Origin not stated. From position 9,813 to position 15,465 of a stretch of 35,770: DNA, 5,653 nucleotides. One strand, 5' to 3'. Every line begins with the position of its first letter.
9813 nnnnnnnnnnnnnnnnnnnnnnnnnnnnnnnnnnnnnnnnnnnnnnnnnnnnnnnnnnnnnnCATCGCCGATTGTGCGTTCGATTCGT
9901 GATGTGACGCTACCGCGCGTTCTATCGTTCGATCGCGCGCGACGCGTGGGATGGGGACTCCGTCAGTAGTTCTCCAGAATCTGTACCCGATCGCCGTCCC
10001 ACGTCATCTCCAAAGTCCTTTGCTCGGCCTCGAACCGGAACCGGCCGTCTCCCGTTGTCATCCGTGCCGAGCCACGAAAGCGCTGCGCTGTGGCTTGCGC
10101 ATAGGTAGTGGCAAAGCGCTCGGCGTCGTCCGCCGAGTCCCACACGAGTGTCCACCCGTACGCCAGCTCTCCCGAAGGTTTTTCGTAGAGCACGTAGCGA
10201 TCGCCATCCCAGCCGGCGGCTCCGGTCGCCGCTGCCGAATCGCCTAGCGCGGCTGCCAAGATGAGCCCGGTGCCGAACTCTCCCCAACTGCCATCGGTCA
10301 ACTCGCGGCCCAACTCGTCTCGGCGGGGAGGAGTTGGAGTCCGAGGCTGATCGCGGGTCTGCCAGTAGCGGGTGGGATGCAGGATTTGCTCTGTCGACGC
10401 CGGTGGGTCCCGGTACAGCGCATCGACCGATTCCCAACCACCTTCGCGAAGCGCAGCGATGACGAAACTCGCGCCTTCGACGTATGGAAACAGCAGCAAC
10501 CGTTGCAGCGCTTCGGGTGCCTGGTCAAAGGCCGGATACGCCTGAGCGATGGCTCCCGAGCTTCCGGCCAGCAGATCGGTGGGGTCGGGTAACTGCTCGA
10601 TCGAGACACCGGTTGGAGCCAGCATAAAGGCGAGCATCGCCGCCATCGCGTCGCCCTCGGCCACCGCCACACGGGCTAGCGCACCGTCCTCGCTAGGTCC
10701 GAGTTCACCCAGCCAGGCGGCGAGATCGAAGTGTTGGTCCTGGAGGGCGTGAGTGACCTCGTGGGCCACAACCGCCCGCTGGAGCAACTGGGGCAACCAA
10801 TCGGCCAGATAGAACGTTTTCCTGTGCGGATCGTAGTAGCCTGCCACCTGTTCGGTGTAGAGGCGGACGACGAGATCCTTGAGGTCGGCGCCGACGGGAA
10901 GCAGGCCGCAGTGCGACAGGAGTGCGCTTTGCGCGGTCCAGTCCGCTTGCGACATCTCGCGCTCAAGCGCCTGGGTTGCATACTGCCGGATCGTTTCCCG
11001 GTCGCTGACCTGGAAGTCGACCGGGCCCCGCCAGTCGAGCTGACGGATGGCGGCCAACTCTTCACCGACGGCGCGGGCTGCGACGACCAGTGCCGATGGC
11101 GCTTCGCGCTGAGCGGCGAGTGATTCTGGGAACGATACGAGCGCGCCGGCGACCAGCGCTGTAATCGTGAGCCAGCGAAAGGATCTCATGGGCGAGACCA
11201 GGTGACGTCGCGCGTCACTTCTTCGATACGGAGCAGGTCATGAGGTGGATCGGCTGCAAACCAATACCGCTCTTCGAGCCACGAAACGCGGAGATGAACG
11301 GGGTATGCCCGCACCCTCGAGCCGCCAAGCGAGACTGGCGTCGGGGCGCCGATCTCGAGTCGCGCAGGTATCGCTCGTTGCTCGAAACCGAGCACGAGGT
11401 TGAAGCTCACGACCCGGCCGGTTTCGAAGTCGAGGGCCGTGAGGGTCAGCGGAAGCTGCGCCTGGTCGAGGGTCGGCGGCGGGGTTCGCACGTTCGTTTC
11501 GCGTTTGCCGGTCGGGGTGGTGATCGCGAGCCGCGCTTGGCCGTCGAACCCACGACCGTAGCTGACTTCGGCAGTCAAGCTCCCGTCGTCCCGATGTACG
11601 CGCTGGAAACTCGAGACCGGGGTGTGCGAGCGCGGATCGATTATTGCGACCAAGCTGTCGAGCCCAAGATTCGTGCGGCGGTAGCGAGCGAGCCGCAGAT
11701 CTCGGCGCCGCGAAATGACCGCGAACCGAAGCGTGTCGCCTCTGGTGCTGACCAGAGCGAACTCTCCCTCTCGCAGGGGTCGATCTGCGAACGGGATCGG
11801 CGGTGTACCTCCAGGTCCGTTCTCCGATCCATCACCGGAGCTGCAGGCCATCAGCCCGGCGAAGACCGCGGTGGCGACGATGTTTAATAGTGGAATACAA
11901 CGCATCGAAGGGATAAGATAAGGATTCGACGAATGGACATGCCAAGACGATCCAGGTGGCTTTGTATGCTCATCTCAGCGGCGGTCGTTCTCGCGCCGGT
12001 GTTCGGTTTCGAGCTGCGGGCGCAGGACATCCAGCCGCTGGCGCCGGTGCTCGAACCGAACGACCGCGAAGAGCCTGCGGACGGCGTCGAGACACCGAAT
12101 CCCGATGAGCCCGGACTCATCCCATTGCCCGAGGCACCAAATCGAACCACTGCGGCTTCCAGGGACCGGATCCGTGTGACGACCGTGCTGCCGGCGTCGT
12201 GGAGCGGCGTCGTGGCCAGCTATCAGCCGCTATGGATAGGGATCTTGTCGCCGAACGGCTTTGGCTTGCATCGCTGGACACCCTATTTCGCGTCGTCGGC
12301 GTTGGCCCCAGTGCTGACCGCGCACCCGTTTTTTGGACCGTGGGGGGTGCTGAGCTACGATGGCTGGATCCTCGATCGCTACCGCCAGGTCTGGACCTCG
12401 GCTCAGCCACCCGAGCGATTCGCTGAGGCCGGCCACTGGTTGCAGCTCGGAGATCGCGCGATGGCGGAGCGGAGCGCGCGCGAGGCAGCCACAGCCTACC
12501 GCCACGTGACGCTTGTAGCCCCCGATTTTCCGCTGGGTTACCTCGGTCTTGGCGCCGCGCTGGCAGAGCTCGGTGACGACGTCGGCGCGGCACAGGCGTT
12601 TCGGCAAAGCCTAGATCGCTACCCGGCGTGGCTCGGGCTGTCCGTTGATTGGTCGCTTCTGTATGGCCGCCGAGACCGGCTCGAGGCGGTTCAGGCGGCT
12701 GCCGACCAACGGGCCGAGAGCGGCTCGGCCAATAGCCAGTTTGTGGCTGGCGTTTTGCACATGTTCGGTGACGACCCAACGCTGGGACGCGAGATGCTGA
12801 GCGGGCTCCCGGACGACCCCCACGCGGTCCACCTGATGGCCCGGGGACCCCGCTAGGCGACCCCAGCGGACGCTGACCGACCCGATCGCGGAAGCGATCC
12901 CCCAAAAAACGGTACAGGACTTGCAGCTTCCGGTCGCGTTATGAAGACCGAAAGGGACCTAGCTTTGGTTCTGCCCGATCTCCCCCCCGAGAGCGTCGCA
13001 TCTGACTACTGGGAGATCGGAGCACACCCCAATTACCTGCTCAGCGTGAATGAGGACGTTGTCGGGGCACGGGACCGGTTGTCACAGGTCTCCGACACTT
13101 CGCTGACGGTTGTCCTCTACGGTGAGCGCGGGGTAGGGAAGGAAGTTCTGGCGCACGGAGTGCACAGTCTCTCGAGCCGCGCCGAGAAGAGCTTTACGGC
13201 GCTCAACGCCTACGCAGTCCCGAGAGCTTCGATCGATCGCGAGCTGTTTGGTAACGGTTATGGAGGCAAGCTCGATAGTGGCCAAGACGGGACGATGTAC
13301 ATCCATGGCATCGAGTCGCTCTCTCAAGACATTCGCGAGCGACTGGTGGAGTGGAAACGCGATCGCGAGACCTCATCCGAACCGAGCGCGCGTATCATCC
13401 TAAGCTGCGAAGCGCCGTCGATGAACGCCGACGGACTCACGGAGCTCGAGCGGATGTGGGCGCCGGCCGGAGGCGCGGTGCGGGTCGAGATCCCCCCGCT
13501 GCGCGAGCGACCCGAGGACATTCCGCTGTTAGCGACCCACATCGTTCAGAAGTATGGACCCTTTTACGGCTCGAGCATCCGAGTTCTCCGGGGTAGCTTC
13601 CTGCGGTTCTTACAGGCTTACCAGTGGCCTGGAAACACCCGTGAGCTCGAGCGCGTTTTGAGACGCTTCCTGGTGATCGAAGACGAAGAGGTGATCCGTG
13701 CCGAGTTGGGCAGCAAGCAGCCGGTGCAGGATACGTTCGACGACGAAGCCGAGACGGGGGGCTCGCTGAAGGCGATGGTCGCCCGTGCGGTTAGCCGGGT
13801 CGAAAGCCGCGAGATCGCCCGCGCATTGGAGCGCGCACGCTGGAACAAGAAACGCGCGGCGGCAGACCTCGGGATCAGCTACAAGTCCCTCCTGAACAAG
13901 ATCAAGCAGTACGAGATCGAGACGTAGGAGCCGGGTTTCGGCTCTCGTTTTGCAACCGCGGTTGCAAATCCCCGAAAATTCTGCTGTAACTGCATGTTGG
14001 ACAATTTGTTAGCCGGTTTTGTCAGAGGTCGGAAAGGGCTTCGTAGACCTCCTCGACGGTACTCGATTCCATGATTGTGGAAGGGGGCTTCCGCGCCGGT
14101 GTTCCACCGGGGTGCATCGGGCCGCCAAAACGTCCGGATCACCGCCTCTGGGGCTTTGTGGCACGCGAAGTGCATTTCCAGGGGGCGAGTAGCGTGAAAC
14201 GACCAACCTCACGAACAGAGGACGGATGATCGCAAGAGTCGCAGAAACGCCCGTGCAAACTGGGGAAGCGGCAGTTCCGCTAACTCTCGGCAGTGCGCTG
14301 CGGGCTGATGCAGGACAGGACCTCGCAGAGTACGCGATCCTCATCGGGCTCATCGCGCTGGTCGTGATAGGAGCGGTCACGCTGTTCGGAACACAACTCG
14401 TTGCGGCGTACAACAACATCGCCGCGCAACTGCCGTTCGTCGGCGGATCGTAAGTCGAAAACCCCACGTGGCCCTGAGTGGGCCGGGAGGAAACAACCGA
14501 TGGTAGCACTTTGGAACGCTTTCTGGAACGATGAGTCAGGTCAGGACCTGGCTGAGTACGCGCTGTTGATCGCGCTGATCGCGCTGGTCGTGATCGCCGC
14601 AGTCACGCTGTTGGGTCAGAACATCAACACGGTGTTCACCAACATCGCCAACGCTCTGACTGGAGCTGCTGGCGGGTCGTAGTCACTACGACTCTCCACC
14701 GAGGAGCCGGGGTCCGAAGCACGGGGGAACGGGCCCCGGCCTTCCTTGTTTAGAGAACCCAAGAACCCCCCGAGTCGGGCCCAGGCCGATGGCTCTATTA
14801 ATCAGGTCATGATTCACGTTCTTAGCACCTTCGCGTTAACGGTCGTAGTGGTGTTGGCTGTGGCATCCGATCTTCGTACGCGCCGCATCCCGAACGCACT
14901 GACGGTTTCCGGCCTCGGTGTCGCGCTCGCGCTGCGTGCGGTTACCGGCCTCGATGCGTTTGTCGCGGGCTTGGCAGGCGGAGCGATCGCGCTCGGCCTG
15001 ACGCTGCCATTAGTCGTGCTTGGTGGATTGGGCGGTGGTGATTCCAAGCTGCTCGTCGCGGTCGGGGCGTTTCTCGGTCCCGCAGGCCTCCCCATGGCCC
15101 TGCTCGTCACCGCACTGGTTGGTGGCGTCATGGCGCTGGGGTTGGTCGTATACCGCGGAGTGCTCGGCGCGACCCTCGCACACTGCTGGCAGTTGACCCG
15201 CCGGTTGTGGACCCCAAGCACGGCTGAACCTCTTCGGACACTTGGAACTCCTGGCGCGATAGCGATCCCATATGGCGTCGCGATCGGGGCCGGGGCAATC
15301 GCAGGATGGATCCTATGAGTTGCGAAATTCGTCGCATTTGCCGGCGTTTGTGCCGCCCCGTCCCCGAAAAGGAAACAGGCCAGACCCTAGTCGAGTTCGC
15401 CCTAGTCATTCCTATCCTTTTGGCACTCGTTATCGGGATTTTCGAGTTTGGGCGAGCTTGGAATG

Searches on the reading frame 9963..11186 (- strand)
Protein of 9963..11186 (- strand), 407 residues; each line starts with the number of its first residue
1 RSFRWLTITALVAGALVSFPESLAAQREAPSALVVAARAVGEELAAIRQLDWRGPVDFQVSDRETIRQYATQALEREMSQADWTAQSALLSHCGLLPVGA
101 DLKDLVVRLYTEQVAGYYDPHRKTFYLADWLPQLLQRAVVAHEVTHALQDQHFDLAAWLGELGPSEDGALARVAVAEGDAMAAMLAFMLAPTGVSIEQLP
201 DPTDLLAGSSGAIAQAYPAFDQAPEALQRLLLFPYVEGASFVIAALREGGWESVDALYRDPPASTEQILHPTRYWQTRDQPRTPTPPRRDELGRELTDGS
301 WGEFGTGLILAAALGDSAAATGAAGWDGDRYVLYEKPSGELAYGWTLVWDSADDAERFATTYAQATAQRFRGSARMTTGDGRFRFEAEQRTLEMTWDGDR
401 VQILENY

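Call 8: search_protein_families(library=pfam, proteins=[window:9963-11186:-], max_evalue=10)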
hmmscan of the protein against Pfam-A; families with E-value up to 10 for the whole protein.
window:9963-11186:- (407 aa): 4 families
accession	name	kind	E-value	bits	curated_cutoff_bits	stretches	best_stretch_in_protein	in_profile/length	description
PF20573.4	DUF6782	-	2.3e-05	24.2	27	1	113-187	67-137/241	Putative metallopeptidase family (DUF6782)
PF04298.18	Zn_peptidase_2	-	0.01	15.8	27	1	100-152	48-103/218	Putative neutral zinc metallopeptidase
PF10671.14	TcpQ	-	0.021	15.3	27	1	344-356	23-35/80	Toxin co-regulated pilus biosynthesis protein Q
PF06114.19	Peptidase_M78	-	0.064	13.5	22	1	116-150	20-56/123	IrrE N-terminal-like domain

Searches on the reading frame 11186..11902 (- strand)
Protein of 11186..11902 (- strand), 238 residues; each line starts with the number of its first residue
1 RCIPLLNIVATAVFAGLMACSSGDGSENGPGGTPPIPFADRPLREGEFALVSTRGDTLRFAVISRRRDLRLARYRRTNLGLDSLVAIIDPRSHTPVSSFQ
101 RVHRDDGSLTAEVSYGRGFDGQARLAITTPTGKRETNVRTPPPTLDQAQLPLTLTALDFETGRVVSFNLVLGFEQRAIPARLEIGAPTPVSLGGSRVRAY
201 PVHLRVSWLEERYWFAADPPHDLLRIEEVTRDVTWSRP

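Call 8: search_protein_families(library=pfam, proteins=[window:11186-11902:-], max_evalue=10)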
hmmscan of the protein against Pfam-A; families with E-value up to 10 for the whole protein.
window:11186-11902:- (238 aa): 1 family
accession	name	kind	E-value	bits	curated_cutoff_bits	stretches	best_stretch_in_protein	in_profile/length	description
PF11306.15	DUF3108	-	0.00017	21.9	26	1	81-228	41-197/209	Protein of unknown function (DUF3108)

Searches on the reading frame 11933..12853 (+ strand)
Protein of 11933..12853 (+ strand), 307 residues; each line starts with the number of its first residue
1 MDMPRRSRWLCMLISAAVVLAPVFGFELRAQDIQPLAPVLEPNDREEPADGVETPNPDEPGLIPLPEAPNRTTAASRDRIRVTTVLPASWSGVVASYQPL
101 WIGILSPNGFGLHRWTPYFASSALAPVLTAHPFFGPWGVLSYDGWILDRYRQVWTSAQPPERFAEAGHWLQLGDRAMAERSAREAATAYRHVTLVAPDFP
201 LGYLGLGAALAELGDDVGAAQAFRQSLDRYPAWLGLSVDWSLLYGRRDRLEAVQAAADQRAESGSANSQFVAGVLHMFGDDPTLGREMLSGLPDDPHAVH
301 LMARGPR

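Call 8: search_protein_families(library=pfam, proteins=[window:11933-12853:+], max_evalue=10)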
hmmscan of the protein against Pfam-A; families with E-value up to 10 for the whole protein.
window:11933-12853:+ (307 aa): 8 families
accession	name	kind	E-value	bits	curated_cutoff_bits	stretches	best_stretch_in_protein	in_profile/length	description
PF13432.12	TPR_16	-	4.8e-05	24.2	32.7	1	170-231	1-62/65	Tetratricopeptide repeat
PF07719.23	TPR_2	-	0.00069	20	27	1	201-232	2-33/34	Tetratricopeptide repeat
PF13174.12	TPR_6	-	0.027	15.5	26.3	1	203-231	3-31/33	Tetratricopeptide repeat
PF13428.12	TPR_14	-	0.038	15.1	23.5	2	203-232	4-33/44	Tetratricopeptide repeat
PF23914.1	TPR_CcmH_CycH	-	0.11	12.8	42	1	166-222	50-106/158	Cytochrome c-type biogenesis protein H TPR domain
PF13414.12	TPR_11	-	0.12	12.5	26.8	1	184-214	12-42/42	TPR repeat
PF19339.4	ANGEL2_N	-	0.46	10.7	26.4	1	75-152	9-80/172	Protein angel homolog 2 N-terminal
PF13374.12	TPR_10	-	1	10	27.5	1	205-230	7-32/42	Tetratricopeptide repeat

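Call 9: search_protein_families(library=ncbifam, proteins=[window:11933-12853:+], max_evalue=0.1)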
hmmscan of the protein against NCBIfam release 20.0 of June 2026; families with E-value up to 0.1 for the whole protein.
window:11933-12853:+ (307 aa): 3 families
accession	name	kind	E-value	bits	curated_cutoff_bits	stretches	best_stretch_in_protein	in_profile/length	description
NF033920.0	C39_PA2778_fam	equivalog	0.00075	19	150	1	159-259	149-249/255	PA2778 family cysteine peptidase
TIGR02795.1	tol_pal_ybgF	equivalog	0.02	15.5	90.1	1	164-232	39-108/119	tol-pal system protein YbgF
TIGR02552.1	LcrH_SycD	equivalog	0.024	14.4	104.8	1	165-227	51-113/136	SycD/LcrH family type III secretion system chaperone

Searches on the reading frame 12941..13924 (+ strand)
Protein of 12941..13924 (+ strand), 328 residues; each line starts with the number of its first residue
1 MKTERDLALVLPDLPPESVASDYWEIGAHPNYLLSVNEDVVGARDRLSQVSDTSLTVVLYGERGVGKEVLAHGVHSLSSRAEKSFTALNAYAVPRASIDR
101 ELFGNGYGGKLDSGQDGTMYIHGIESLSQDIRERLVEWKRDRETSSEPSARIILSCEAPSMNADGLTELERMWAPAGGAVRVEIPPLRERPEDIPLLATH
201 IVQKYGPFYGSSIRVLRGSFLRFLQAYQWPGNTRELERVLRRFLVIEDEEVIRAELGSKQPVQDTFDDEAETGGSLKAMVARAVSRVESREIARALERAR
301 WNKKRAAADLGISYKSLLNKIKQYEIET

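Call 8: search_protein_families(library=pfam, proteins=[window:12941-13924:+], max_evalue=10)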
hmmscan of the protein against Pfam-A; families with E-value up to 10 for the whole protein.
window:12941-13924:+ (328 aa): 7 families
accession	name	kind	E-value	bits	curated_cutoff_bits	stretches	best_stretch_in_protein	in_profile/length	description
PF25601.1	AAA_lid_14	-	8.4e-19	67.6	27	1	188-255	1-68/87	AAA+ ATPase lid domain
PF00158.32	Sigma54_activat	-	2.5e-15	57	20.2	1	40-138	8-116/168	Sigma-54 interaction domain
PF02954.25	HTH_8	-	6.3e-11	42.3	22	1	285-324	3-42/42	Bacterial regulatory protein, Fis family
PF14532.12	Sigma54_activ_2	-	1.9e-07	31.8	25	1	44-159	11-110/138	Sigma-54 interaction domain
PF18024.7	HTH_50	-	0.034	14.3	27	1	286-326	10-49/50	Helix-turn-helix domain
PF13191.12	AAA_16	-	0.066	14.1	32.6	1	45-91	14-66/167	AAA ATPase domain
PF00931.28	NB-ARC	-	0.087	12.5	23.5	1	44-88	9-52/248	NB-ARC domain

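Call 9: search_protein_families(library=ncbifam, proteins=[window:12941-13924:+], max_evalue=0.1)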
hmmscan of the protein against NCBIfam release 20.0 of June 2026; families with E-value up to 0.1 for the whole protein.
window:12941-13924:+ (328 aa): 26 families (the best 25 are shown)
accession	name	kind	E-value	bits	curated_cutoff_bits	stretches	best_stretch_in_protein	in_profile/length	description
NF050807.1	TransRegFlbDCaul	equivalog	5.4e-36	124.4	750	2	180-326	284-440/454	sigma-54-dependent transcriptional regulator FlbD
TIGR02915.1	PEP_resp_reg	equivalog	7.3e-36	124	502.6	2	179-326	304-444/445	PEP-CTERM-box response regulator transcription factor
NF008469.0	PRK11361.1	equivalog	4.6e-35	121.2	714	2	180-327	309-457/461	acetoacetate metabolism transcriptional regulator AtoC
NF041552.1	TF_PrdR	equivalog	1.1e-33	116.4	795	2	180-325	433-577/577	sigma-54 dependent transcriptional regulator PrdR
NF041906.1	V4R_TF_MobR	exception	1.4e-32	113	999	2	181-324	399-544/544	phenol degradation transcriptional regulator MobR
TIGR01818.1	ntrC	equivalog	1.2e-31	110.1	558.6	2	180-323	300-462/463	nitrogen regulation protein NR(I)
NF008485.2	PRK11388.1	equivalog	1.1e-30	106.6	551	1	54-327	355-638/643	dihydroxyacetone kinase operon transcriptional regulator DhaR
TIGR01817.1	nifA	equivalog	3.2e-30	105.4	528.85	2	180-272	362-453/534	nif-specific transcriptional activator NifA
TIGR02974.1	phageshock_pspF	equivalog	5.8e-30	104.6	443.55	2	41-252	9-238/336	phage shock protein operon transcriptional activator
TIGR02329.1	propionate_PrpR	equivalog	2.3e-28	99.1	499.2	1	40-322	221-525/526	propionate catabolism operon regulatory protein PrpR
NF003451.0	PRK05022.1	equivalog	5.3e-28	98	476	2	182-323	358-507/512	nitric oxide reductase transcriptional regulator NorR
NF051870.1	NAssimRespRegNtrX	equivalog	6.4e-28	97.8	600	1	43-323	151-449/452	nitrogen assimilation response regulator NtrX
NF007689.0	PRK10365.1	equivalog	6.3e-27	94.5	760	2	180-321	305-439/441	sigma-54-dependent response regulator transcription factor ZraR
NF008176.1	PRK10923.1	equivalog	1.7e-25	89.5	620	2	48-136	155-253/469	nitrogen regulation protein NR(I)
NF041946.1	LuxO_transreg_Vib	equivalog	2e-24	86.2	800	2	53-105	155-207/463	quorum-sensing sigma-54 dependent transcriptional regulator LuxO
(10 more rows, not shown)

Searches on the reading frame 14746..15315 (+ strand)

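Call 6: search_protein_families(library=pfam, proteins=[window:14746-15315:+], max_evalue=0.01)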
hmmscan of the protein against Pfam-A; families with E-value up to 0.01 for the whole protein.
window:14746-15315:+ (190 aa): 1 family
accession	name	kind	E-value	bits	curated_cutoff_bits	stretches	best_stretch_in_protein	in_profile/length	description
PF01478.23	Peptidase_A24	-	6.6e-17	62.3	26.5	1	30-131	2-104/104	Type IV leader peptidase family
